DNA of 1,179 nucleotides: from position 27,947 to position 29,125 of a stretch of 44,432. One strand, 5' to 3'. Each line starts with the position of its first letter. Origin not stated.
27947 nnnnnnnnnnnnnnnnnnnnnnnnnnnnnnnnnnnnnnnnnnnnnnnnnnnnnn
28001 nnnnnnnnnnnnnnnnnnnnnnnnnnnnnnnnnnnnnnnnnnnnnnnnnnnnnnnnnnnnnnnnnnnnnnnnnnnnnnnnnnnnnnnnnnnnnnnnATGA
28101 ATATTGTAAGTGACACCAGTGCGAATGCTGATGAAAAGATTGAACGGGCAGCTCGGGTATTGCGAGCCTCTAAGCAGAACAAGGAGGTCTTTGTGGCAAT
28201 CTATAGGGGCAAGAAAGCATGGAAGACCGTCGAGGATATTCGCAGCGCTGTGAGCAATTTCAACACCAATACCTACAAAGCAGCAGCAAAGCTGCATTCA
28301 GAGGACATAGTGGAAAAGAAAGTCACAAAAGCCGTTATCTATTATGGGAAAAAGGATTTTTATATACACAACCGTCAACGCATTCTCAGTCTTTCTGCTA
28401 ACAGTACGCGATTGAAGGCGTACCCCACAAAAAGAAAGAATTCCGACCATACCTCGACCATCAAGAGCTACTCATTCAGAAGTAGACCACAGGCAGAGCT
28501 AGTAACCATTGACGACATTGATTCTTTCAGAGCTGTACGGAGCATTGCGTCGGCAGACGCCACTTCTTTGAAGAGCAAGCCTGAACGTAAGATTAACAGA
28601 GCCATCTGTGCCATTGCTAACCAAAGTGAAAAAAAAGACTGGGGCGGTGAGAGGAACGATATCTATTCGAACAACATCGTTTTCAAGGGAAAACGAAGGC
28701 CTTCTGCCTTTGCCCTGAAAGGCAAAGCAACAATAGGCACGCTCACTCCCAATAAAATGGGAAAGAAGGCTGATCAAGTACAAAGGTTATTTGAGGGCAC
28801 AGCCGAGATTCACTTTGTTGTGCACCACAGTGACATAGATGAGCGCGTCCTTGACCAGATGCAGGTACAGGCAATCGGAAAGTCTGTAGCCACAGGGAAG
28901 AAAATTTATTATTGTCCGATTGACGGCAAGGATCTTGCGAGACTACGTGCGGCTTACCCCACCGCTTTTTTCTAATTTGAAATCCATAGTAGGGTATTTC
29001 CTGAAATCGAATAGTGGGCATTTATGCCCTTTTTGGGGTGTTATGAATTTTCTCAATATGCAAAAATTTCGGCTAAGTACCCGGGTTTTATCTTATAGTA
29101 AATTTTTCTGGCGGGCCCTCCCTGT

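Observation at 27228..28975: Candidate new defence system: four tandem mini-HTH proteins plus a wHTH-nuclease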

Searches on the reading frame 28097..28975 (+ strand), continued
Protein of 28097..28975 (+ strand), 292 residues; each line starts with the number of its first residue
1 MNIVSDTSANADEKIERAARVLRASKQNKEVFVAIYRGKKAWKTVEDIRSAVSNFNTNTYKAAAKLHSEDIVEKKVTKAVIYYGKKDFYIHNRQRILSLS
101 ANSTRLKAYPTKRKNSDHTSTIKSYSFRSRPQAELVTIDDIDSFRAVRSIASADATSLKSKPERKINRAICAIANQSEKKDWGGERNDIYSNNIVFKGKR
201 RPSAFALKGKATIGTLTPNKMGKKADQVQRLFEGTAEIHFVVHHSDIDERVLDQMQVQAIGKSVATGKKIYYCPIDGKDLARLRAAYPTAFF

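Call 77: search_dna_similar(query=window:28097-28975:+, collection=plasmids, mode=protein, max_evalue=0.001)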
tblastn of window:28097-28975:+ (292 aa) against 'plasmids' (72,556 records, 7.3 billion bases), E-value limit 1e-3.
Records with a match: 2; places in all: 2; records where one place covers at least 80% of the query: 0.
Best place of each record, by identity: <60% 2.
By first word of the organism name: Rhodococcus 1; Gordonia 1.
By predicted mobility (MOB-suite, as given by PLSDB): non-mobilizable 1; mobilizable 1.
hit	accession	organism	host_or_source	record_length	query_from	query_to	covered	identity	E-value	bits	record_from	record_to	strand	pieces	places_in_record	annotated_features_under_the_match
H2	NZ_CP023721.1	Rhodococcus sp. H-CA8f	Sediment,marine sediment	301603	141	284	49%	29.6%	8e-9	64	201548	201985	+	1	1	hypothetical protein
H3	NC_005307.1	Gordonia westfalica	-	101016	158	277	41%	33.1%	3e-7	59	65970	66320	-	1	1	hypothetical protein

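Call 78: find_related_loci(query=A1, collection=viral_contigs, flank=6000)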
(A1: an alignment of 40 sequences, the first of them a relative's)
Query A1 (292 aa) in viral_contigs; peptide patterns used: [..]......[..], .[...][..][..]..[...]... (x = any residue, [..] = any of these).
34 stretches matched a pattern; 2 encode a relative of the query (tblastn E <= 1e-3); 2 distinct loci.
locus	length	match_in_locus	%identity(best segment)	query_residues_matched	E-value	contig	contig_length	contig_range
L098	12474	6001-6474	38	136-287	2e-24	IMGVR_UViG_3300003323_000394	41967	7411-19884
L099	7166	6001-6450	31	139-287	4e-20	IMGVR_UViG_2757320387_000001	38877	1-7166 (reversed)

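Call 79: get_annotated_region(hit=H2, flank=6000)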
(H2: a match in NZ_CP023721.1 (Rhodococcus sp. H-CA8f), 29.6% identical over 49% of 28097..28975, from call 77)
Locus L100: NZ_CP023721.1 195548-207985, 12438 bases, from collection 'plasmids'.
description: Rhodococcus sp. H-CA8f plasmid unnamed, complete sequence
organism: Rhodococcus sp. H-CA8f (NCBI taxid 1727214)
taxonomy: Bacteria; Actinomycetota; Actinomycetes; Mycobacteriales; Nocardiaceae; Rhodococcus; Rhodococcus sp. H-CA8f
host: -; source: Sediment,marine sediment; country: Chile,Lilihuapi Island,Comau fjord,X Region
typing (MOB-suite, as given by PLSDB): non-mobilizable
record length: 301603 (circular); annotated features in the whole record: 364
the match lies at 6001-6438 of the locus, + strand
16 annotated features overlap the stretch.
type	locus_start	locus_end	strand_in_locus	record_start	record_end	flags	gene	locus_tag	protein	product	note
CDS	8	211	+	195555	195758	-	-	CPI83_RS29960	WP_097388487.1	hypothetical protein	-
CDS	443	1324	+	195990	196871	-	-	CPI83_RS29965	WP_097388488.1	hypothetical protein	-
CDS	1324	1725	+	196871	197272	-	-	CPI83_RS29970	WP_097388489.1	hypothetical protein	-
CDS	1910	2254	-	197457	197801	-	-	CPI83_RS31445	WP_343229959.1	transcriptional regulator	-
CDS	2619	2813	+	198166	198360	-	-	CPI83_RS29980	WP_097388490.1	hypothetical protein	-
CDS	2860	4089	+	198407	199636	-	-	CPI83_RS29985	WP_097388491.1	hypothetical protein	-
CDS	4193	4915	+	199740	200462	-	-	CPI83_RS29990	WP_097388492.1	Helicase associated domain protein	-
CDS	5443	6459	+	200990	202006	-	-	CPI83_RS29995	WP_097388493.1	hypothetical protein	-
CDS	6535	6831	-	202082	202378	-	-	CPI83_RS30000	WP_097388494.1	hypothetical protein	-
CDS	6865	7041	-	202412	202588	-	-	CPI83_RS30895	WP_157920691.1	hypothetical protein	-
CDS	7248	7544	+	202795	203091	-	-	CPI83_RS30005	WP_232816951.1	hypothetical protein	-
CDS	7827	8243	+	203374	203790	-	-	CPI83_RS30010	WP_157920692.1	hypothetical protein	-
CDS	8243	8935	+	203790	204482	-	-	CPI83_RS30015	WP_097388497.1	hypothetical protein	-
CDS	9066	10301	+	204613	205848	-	-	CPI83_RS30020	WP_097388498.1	hypothetical protein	-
CDS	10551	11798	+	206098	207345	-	-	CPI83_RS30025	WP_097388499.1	hypothetical protein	-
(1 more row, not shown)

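Call 80: get_annotated_region(hit=H3, flank=6000)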
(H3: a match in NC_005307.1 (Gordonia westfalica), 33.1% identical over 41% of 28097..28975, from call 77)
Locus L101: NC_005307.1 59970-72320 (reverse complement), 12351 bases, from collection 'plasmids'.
description: Gordonia westfalica plasmid pKB1, complete sequence
organism: Gordonia westfalica (NCBI taxid 158898)
taxonomy: Bacteria; Actinomycetota; Actinomycetes; Mycobacteriales; Gordoniaceae; Gordonia; Gordonia westfalica
host: -; source: -; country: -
typing (MOB-suite, as given by PLSDB): mobilizable; relaxase MOBF
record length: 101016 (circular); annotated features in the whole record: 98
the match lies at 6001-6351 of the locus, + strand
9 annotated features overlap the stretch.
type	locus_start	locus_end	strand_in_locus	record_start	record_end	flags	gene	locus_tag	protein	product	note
CDS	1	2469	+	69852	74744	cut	-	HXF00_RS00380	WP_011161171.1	helicase-related protein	-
CDS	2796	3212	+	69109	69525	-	-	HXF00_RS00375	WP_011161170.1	hypothetical protein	-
CDS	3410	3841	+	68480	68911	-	-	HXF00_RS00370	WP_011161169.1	hypothetical protein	-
CDS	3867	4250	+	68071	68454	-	-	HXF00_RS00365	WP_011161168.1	PLD nuclease N-terminal domain-containing protein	-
CDS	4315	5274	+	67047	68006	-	-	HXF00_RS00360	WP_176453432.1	hypothetical protein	-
CDS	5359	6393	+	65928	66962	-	-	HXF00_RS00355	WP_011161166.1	hypothetical protein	-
CDS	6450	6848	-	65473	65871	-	-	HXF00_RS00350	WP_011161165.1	hypothetical protein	-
CDS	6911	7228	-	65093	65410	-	-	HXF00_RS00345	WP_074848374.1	hypothetical protein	-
CDS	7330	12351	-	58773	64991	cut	mobF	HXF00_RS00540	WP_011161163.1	MobF family relaxase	-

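Call 83: search_protein_families(library=pfam, proteins=[L100:5443-6459:+, L101:5359-6393:+, L098:5848-6531:+, L098:5198-5848:+, L098:6550-7575:+, L099:5161-6474:+, L099:4301-4621:+, L099:6471-6782:+, L101:4315-5274:+], max_evalue=0.01)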
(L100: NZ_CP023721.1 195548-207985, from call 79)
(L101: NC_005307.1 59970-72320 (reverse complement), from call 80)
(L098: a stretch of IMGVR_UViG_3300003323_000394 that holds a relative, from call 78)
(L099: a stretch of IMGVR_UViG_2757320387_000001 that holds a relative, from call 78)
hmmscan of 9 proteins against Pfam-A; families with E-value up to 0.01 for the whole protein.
L100:5443-6459:+ (338 aa): 0 families

L101:5359-6393:+ (344 aa): 0 families

L098:5848-6531:+ (227 aa): 0 families

L098:5198-5848:+ (216 aa): 1 family
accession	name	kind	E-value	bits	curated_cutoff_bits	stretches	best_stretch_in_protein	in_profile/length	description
PF18864.6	AbiTii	-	6.5e-33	115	27.6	1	3-195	2-188/189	AbiTii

L098:6550-7575:+ (341 aa): 1 family
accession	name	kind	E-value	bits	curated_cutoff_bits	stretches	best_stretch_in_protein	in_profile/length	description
PF18863.6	AbiJ_NTD4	-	2.8e-23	83.5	34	1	55-211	2-150/152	AbiJ N-terminal domain 4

L099:5161-6474:+ (437 aa): 0 families

L099:4301-4621:+ (106 aa): 0 families

L099:6471-6782:+ (103 aa): 0 families

L101:4315-5274:+ (319 aa): 0 families

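Call 112: search_protein_families(library=padloc, alignment_id=A3, max_evalue=1e-8)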
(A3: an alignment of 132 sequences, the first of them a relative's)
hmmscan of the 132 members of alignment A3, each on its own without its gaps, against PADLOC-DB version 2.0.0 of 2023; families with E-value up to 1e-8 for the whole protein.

A. member 1, L001:2659-3024:- (122 aa): 0 families

B. families by the number of members that match (of 132 scanned): 136 families (the first 25 are shown)
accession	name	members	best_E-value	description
PDLC04031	PD-T4-3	2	3.5e-48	-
PDLC04799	PDC-S02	1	2.9e-151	-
PDLC04824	PDC-S02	1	1.4e-150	-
PDLC04920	PDC-S13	1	9.4e-113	-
PDLC02265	AbiEi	1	7.3e-73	AbiEi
PDLC03963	SoFic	1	1.8e-72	-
PDLC02283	AbiEi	1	1.4e-69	AbiEi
PDLC02203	MzaA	1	8.8e-69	-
PDLC02225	AbiEi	1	1.1e-64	AbiEi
PDLC02806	SspH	1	1.9e-61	SspH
PDLC02804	SspH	1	6.3e-56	SspH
PDLC03141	Specificity_I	1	4.8e-47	Type I specificity subunit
PDLC03714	oMTase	1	6.8e-46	orphan methyltransferase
PDLC03353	MTase_II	1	7.2e-45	Type II methyltransferase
PDLC04606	PDC-M37B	1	3.1e-41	-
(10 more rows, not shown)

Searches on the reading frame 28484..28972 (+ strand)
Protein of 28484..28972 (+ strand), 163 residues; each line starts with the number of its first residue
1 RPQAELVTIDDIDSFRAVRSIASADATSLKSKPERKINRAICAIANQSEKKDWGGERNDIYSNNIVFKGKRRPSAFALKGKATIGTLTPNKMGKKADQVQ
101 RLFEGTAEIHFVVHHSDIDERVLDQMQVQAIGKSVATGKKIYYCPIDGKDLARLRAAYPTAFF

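Call 33: search_solved_structures(query=A2, max_evalue=10, show_alignments=3)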
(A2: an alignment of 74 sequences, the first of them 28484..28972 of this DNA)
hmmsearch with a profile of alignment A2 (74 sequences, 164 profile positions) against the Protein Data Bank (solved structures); distinct sequences matched with E-value up to 10: 4.
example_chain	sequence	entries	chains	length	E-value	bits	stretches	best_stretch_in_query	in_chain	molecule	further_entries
5mfb_A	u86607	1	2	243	0.0064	19.5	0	95-131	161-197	YIII(Dq)4CqI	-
5mfi_A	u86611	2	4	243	0.0074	19.4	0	95-134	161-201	YIII(Dq.V2)4CqI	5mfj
4d4e_A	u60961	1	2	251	0.0096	19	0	95-127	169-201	ARMADILLO REPEAT PROTEIN ARM00016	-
4d49_A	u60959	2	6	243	0.014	18.5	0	95-130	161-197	ARMADILLO REPEAT PROTEIN ARM00027 | YIII(Dq.V1)4CPAF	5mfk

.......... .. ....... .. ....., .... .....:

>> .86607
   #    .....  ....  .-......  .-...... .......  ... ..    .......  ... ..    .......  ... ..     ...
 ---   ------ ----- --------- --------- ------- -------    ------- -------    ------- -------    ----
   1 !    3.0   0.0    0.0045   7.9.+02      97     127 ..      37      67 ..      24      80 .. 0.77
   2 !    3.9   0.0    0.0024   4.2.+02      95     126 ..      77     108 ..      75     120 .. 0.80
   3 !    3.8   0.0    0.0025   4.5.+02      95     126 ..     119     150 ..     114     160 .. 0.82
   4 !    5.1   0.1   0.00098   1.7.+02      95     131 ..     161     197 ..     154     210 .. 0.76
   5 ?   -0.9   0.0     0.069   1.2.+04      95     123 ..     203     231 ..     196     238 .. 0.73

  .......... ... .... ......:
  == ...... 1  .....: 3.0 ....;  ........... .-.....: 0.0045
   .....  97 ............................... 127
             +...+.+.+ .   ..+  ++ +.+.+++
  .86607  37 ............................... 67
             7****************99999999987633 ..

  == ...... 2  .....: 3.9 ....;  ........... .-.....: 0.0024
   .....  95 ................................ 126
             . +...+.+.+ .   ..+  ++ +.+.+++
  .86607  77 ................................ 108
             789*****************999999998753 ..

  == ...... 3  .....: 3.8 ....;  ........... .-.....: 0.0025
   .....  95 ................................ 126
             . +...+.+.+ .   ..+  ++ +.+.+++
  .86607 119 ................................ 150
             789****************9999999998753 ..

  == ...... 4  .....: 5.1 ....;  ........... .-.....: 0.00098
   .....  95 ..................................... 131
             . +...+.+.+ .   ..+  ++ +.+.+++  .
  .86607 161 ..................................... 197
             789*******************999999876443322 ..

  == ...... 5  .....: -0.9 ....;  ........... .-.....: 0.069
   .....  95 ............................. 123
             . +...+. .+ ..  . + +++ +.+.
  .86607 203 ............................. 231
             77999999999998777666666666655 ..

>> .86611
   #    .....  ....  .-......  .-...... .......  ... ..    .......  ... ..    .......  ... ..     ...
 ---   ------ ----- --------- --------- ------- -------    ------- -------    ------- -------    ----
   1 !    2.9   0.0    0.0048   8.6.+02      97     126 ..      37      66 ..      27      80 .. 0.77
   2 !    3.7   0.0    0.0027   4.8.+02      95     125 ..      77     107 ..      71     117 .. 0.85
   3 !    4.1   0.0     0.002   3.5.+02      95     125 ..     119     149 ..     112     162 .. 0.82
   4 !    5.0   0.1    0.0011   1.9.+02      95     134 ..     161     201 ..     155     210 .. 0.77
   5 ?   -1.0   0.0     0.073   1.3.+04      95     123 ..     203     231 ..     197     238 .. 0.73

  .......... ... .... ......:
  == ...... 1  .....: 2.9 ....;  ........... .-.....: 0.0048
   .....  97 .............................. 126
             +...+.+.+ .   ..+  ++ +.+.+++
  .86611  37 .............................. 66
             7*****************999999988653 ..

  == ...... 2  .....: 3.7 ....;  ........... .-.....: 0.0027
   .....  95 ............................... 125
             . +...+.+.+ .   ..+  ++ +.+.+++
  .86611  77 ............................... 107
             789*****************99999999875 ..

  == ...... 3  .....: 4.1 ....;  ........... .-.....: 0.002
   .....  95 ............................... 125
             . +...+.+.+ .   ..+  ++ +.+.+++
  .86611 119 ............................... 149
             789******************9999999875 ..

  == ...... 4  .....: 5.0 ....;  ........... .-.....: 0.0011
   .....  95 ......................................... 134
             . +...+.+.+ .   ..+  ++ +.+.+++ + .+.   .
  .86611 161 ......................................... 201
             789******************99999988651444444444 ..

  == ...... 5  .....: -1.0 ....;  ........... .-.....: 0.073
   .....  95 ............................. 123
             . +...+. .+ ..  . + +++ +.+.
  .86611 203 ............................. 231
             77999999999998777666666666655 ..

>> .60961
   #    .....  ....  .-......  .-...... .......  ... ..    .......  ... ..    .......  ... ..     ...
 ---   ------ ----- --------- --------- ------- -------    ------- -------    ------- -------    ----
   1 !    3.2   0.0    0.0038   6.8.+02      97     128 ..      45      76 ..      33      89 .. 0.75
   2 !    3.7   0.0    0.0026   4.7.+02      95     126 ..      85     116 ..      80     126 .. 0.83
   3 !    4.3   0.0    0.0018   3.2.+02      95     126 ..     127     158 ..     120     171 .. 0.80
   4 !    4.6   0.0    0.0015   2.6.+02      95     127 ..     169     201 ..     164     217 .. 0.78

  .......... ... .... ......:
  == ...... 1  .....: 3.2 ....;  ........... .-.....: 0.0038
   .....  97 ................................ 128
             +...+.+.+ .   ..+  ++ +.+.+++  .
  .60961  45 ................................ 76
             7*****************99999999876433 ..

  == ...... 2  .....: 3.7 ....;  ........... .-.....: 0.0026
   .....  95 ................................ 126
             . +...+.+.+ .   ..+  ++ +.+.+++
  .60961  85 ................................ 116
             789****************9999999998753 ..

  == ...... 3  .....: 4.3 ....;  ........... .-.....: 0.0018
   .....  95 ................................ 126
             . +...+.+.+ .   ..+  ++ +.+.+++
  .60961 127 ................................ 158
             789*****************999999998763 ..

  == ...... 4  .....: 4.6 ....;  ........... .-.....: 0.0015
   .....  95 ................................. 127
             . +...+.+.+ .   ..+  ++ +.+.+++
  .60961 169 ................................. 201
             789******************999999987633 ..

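Call 40: predict_structure(alignment_id=A2)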
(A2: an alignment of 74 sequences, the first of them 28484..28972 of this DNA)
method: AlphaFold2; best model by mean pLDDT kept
length: 163 residues; sequences in the alignment: 74
mean_pLDDT: 93.5   pTM: 0.89
mean pLDDT of the five models: 93.5, 93.3, 93.1, 92.8, 92.3
residues with pLDDT >= 90: 134; 70-90: 22; 50-70: 6; < 50: 1
segments of 3 or more residues with pLDDT < 50: none
pLDDT, mean of each block of 10 residues (from residue 1): 96 98 93 91 93 74 97 94 84 91 97 96 98 98 98 97 93
secondary structure, 60 per line:
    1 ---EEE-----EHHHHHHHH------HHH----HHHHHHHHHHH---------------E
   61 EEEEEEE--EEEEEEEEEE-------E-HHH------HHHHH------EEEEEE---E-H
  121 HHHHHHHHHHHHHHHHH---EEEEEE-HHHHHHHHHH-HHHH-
elements in order: E4-6 H13-20 H34-44 E60-67 E70-79 H98-102 E109-114 H120-137 E141-146 H148-157 H159-162

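Call 42: fold_search(model_id=the predicted structure, library=pdb)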
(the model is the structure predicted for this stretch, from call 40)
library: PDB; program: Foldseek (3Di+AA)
matches with E <= 10: 654; with E <= 0.001: 0
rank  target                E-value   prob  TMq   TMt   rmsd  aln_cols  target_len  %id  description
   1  7s60_E                9.1e-02  0.14  0.23  0.04  14.7       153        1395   10  Human KATP channel in open conformation, focused on Kir and one SUR, position 4 (released 2021-12-01)
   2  7s5z_E                1.1e-01  0.13  0.22  0.04  14.4       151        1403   10  Human KATP channel in open conformation, focused on Kir and one SUR, position 3 (released 2021-12-01)
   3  4zy0_K                1.5e-01  0.20  0.25  0.10  10.5        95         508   15  X-ray crystal structure of PfA-M17 in complex with hydroxamic acid-based inhibitor 10q (released 2016-03-30)
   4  8q3k_E                1.8e-01  0.41  0.31  0.26   4.9        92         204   10  The open state of the ASFV apo-RNA polymerase (released 2024-02-14)
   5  7b5v_B                2.1e-01  0.08  0.18  0.11  11.2       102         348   15  The carbohydrate binding module family 48 (CBM48) and carboxy-terminal carbohydrate esterase family 1 (CE1) domains of (released 2021-03-10)
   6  7s5v                  2.2e-01  0.11  0.23  0.04  14.3       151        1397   10  Human KATP channel in open conformation, focused on SUR (released 2021-12-01)
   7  4x2t_L                2.5e-01  0.15  0.24  0.10   8.8        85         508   14  X-ray crystal structure of the orally available aminopeptidase inhibitor, Tosedostat, bound to the M17 Leucyl Aminopep (released 2015-02-18)
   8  3kr4_L                2.7e-01  0.15  0.25  0.10   8.5        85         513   15  Structure of a protease 3 (released 2010-02-02)
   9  4jgk_A                3.0e-01  0.11  0.23  0.23  10.7       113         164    7  Crystal Structure of the evolved variant of the computationally designed serine hydrolase, Northeast Structural Genomi (released 2013-03-20)
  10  3a4k_A                3.9e-01  0.23  0.33  0.20   6.8       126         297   13  Crystal structural analysis of HindIII restriction endonuclease in complex with cognate DNA and divalent cations at 2. (released 2009-10-20)
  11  8q3b_E                4.2e-01  0.16  0.24  0.20   5.5        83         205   10  The closed state of the ASFV apo-RNA polymerase (released 2024-02-14)
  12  8sw9_L                4.2e-01  0.12  0.23  0.09   8.9        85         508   14  Plasmodium falciparum M17 (A460S) mutant (released 2024-04-24)
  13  7vlu                  4.2e-01  0.08  0.23  0.04  14.3       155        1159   14  Structure of SUR2A in complex with Mg-ATP/ADP and P1075 (released 2022-05-18)
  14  7vlr                  4.5e-01  0.08  0.23  0.05  14.2       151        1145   10  Structure of SUR2B in complex with Mg-ATP/ADP (released 2022-05-18)
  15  6c3p_E                4.5e-01  0.08  0.23  0.04  14.8       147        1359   12  Cryo-EM structure of human KATP bound to ATP and ADP in propeller form (released 2018-01-24)
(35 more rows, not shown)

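Call 71: search_protein_representatives(alignment_id=A2)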
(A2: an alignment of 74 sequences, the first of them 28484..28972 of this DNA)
Query: 74 sequences, 164 profile positions. Proteins with E-value up to 0.001 (for the whole library): 1116; up to 1e-10: 893; up to 1e-30: 472. The best 150 are listed.
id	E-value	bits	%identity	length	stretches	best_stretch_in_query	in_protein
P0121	6.1e-70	250.6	-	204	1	3-162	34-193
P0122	2.2e-69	248.8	-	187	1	3-163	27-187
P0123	3.5e-68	244.8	-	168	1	3-163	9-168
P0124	3.5e-67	241.6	-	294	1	2-160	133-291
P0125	1.5e-66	239.5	-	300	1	2-163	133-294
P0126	4.8e-66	237.9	-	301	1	5-163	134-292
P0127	2.1e-65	235.8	-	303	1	3-162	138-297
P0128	2.8e-65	235.4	-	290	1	3-162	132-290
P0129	3.2e-65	235.2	-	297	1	3-163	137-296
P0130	4.3e-65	234.8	-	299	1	3-162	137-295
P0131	5.1e-65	234.6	-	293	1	2-163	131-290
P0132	5.3e-65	234.5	-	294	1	3-163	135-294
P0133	5.9e-65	234.4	-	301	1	3-163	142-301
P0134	1.3e-64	233.3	-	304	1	3-163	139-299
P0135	1.5e-64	233.0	-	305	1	3-163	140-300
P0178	2.8e-58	212.7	-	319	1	3-163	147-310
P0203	5.5e-56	205.2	-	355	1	3-163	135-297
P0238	8.2e-50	185.1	-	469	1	4-162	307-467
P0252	1.8e-46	174.2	-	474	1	5-158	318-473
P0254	5.2e-46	172.8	-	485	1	6-159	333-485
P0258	2.1e-45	170.8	-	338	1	3-160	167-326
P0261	1.4e-44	168.1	-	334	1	8-160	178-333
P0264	4.3e-44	166.5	-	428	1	6-158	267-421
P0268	1.5e-43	164.7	-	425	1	7-159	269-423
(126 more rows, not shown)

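Call 72: search_protein_families(library=pfam, proteins=[P0238, P0252, P0254, P0264, P0268, P0258, P0261, P0203, P0178], max_evalue=0.01)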
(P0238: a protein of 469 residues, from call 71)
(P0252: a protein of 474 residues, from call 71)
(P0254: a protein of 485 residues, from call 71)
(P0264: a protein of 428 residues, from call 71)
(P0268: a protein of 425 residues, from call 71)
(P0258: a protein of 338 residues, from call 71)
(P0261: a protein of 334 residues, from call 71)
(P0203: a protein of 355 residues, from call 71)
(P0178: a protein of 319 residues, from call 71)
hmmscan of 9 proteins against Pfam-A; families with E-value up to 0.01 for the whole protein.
P0238 (469 aa): 0 families

P0252 (474 aa): 0 families

P0254 (485 aa): 0 families

P0264 (428 aa): 0 families

P0268 (425 aa): 0 families

P0258 (338 aa): 1 family
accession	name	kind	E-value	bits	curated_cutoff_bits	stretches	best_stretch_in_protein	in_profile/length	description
PF06743.20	FAST_1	-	0.0045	17.3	27.4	0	49-78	7-37/72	FAST kinase-like protein, subdomain 1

P0261 (334 aa): 0 families

P0203 (355 aa): 1 family
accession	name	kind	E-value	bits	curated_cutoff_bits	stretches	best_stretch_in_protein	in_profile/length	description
PF02709.20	Glyco_transf_7C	-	0.0077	16.3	23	0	172-206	28-61/78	N-terminal domain of galactosyltransferase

P0178 (319 aa): 0 families

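Call 74: find_encoding_contigs(protein=P0264, flank=5000, max_places=3)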
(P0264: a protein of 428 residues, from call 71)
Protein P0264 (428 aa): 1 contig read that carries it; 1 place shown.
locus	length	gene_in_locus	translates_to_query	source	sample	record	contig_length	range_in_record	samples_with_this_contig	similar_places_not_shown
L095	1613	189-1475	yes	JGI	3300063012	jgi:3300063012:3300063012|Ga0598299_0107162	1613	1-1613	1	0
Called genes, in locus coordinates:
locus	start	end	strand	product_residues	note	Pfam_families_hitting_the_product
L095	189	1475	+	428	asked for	-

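Call 75: find_encoding_contigs(protein=P0252, flank=5000, max_places=3)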
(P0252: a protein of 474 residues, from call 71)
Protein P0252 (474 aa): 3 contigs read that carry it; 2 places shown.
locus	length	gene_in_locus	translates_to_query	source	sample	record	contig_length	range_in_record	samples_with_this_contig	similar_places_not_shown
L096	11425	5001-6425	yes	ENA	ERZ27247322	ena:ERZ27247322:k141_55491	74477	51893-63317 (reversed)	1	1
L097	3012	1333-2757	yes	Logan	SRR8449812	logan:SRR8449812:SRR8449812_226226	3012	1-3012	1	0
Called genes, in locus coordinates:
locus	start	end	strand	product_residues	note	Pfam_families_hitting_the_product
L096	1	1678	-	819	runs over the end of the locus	PF02190:LON_substr_bdg, PF00004:AAA, PF07728:AAA_5 (weak), PF22667:Lon_lid, PF05362:Lon_C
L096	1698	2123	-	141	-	PF00011:HSP20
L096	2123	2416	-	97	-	-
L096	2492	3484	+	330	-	PF01715:IPPT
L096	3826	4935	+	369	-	-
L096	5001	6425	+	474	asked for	-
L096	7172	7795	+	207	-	PF07963:N_methyl (weak)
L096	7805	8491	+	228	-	-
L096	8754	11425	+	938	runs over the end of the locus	PF01326:PPDK_N, PF00391:PEP-utilizers, PF02896:PEP-utilizers_C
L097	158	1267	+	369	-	-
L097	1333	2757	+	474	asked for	-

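Call 83: search_protein_families(library=pfam, proteins=[L096:3826-4935:+], max_evalue=0.01)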
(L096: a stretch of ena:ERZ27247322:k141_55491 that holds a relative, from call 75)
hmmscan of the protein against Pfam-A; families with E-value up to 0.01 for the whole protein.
L096:3826-4935:+ (369 aa): 0 families
